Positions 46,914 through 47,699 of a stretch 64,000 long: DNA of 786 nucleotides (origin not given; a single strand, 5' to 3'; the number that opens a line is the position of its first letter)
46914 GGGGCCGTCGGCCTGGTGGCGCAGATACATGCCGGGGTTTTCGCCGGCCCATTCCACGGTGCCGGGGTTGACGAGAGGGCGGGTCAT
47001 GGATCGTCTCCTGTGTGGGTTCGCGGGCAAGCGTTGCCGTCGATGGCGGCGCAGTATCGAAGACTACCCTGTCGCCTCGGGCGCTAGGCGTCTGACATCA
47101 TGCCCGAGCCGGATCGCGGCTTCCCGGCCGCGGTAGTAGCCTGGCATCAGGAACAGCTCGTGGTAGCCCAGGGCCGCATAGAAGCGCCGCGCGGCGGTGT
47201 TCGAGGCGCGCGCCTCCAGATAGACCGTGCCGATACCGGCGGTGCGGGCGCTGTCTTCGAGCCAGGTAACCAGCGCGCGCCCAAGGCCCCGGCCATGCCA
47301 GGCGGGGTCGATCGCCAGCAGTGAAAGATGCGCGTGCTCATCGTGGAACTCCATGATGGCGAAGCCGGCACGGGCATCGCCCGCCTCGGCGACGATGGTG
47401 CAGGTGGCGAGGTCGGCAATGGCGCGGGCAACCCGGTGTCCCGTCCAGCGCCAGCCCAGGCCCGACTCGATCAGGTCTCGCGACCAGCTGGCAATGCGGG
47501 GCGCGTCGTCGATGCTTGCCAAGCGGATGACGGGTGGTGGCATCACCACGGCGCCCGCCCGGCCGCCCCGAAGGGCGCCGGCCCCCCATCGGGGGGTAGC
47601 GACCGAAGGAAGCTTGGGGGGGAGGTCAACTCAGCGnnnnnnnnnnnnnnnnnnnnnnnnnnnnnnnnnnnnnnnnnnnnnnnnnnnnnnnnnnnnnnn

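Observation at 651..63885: Dense family of 70-120 bp two-hairpin intergenic repeats (13 copies plus one remnant in 64 kb)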

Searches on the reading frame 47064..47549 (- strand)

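Call 80: search_protein_families(library=pfam, proteins=[window:47064-47549:-], max_evalue=0.00001)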
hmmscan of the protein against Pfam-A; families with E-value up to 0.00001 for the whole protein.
window:47064-47549:- (161 aa): 4 families
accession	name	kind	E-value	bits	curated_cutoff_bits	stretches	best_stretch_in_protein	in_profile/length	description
PF00583.31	Acetyltransf_1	-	3.7e-18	66.3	20.7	1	45-129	26-116/116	Acetyltransferase (GNAT) family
PF13673.13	Acetyltransf_10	-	1.4e-14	54.6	23.6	1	43-132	25-110/128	Acetyltransferase (GNAT) domain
PF13508.13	Acetyltransf_7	-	1.8e-14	54.3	27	1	50-131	4-84/84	Acetyltransferase (GNAT) domain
PF08445.16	FR47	-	1.3e-08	35.1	22.1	1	69-132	18-80/86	FR47-like protein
